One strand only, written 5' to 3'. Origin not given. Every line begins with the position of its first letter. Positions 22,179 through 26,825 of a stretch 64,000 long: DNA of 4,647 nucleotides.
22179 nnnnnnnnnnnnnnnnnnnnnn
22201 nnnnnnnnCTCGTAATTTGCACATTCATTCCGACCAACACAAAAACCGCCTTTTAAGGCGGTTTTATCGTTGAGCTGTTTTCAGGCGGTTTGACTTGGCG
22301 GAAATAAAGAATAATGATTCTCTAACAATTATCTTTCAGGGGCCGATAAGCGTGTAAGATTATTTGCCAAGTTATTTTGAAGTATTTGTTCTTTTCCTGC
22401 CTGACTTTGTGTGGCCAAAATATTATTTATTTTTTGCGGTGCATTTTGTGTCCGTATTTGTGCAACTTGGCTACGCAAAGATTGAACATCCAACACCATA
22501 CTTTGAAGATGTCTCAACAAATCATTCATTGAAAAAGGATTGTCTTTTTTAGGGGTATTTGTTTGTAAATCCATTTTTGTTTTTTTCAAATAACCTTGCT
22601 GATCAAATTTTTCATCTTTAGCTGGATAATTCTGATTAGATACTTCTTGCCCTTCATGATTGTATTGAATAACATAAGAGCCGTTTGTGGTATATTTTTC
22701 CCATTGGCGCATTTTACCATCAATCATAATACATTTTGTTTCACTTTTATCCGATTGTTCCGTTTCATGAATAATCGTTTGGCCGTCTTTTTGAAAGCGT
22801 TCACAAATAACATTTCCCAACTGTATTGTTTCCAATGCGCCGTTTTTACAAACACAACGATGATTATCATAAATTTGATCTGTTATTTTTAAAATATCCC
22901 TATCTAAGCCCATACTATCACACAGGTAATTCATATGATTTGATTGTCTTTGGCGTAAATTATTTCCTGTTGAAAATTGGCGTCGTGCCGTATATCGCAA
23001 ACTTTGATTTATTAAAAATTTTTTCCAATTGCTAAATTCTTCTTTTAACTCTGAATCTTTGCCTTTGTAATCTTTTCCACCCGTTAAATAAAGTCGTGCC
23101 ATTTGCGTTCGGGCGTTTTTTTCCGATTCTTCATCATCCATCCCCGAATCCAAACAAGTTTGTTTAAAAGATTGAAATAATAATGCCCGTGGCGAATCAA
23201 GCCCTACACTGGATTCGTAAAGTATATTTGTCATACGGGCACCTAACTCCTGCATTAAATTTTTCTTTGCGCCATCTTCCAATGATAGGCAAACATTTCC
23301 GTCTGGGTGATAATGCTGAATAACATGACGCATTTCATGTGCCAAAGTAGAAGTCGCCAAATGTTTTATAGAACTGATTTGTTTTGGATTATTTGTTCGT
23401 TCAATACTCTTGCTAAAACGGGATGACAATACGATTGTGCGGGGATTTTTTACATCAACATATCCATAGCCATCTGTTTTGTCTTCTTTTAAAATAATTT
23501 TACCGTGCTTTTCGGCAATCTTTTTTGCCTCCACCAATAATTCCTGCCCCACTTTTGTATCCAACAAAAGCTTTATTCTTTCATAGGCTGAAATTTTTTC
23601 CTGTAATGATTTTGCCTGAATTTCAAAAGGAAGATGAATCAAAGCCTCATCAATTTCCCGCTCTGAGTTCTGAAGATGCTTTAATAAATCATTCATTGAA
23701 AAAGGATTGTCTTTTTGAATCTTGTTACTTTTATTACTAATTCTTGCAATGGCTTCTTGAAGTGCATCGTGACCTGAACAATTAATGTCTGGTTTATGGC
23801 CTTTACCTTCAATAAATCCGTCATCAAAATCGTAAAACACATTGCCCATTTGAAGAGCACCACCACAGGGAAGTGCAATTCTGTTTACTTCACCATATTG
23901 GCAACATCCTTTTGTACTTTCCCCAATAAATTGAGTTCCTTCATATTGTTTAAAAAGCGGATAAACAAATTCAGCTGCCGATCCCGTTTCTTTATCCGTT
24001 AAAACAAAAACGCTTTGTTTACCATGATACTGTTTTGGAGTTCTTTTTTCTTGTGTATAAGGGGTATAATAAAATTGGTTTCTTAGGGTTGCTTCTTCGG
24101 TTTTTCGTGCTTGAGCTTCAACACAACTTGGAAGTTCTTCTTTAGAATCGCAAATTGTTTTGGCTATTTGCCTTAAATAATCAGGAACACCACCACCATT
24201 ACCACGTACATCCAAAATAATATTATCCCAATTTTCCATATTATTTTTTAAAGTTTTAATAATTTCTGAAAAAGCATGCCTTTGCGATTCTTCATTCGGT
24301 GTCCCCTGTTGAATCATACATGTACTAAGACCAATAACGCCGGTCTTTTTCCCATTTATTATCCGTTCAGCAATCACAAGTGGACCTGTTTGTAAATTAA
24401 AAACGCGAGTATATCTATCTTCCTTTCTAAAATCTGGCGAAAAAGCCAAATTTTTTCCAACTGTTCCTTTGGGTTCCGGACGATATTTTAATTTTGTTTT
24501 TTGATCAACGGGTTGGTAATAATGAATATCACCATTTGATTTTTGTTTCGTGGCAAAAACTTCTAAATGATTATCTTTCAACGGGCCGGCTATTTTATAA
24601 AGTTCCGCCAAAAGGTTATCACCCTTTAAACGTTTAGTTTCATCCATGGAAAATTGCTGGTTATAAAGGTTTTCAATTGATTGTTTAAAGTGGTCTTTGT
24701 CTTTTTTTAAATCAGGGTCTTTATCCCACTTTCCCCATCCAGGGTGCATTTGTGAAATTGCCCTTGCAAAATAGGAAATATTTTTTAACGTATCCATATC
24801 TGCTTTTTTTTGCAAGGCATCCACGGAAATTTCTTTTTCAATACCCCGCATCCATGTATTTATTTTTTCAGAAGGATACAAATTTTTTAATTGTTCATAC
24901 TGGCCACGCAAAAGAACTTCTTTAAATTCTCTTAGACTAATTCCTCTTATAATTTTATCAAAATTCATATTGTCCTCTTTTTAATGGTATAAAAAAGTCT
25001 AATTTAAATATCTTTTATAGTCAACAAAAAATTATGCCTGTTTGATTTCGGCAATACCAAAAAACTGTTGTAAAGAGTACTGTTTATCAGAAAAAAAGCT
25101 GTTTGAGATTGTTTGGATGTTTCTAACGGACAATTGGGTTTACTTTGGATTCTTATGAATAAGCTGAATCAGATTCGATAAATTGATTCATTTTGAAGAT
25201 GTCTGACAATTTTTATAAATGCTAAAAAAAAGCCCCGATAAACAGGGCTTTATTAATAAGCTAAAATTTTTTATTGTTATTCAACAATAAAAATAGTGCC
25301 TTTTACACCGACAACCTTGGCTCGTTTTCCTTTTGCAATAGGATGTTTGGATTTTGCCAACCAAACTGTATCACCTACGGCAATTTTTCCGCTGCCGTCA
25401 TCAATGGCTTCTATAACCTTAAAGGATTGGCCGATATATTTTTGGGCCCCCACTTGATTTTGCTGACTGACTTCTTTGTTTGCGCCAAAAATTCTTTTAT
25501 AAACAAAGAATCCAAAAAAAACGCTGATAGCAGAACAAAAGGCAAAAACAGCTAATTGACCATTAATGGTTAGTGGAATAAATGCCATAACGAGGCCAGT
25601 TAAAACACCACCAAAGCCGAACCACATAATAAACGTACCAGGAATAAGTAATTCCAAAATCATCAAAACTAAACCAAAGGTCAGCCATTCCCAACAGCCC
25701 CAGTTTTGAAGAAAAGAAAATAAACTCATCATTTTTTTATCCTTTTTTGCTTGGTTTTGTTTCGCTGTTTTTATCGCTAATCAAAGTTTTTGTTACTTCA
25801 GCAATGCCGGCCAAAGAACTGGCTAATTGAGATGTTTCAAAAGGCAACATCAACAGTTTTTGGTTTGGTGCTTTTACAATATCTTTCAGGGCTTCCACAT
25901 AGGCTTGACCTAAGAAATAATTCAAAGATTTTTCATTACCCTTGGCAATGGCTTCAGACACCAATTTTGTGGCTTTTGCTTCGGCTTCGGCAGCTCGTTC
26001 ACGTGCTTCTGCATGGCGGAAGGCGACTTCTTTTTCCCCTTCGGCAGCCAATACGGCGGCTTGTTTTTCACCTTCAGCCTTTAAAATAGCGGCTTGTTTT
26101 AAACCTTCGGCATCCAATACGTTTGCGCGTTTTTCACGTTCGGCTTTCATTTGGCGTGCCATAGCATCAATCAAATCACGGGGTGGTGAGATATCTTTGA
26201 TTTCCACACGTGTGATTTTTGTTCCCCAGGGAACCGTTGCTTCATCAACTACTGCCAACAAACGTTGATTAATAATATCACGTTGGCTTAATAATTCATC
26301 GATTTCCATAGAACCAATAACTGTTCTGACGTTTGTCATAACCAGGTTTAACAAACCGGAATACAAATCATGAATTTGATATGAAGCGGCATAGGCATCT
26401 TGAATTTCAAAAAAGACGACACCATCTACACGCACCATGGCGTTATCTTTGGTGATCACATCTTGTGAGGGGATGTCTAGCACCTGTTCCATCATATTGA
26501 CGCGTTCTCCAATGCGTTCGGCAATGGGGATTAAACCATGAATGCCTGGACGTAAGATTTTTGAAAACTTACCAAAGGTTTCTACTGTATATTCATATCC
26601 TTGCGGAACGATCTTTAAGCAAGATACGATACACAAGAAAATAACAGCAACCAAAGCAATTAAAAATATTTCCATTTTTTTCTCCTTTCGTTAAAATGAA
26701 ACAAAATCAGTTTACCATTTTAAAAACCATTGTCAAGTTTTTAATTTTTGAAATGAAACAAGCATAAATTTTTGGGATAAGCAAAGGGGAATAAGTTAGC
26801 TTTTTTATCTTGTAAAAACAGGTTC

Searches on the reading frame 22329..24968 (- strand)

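Call 7: search_protein_families(library=ncbifam, proteins=[window:22329-24968:-], max_evalue=0.00001)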
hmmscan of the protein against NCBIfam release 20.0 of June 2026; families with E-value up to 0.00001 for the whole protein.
window:22329-24968:- (879 aa): 2 families
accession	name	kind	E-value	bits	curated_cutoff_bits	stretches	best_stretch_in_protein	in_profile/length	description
TIGR00225.1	prc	subfamily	5.2e-08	32.3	218.6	1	231-403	164-320/335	C-terminal processing peptidase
NF058627.1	S41_Gfo1087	equivalog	9.5e-07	28.1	455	1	244-357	249-368/489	GFO_1087 family putative carboxy terminal peptidase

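Call 17: search_protein_families(library=pfam, proteins=[window:22329-24968:-], max_evalue=0.001)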
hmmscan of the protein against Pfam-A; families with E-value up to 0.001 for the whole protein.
window:22329-24968:- (879 aa): 1 family
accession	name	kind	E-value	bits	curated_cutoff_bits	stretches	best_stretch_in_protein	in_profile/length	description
PF03572.23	Peptidase_S41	-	4.1e-19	69.2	24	1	228-396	13-164/165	Peptidase family S41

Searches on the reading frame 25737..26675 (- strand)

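Call 7: search_protein_families(library=ncbifam, proteins=[window:25737-26675:-], max_evalue=0.00001)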
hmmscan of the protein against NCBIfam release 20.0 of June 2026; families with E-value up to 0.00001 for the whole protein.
window:25737-26675:- (312 aa): 5 families
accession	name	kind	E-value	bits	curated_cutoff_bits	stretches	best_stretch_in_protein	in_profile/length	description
TIGR01933.1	hflK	equivalog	1.8e-19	70.2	159.4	1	29-224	10-207/261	FtsH protease activity modulator HflK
TIGR01932.1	hflC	equivalog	1.5e-13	50.3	134.4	2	131-248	173-283/318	protease modulator HflC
NF008181.0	PRK10930.1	equivalog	4.1e-11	42.3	660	1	4-215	81-294/419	FtsH protease activity modulator HflK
NF058507.1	FlotScfldFlot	equivalog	1e-09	38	700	1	34-237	47-265/477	flotillin lipid rafts scaffold protein FloT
NF008259.0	PRK11029.1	equivalog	1.3e-08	34.2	427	1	147-247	198-291/334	protease modulator HflC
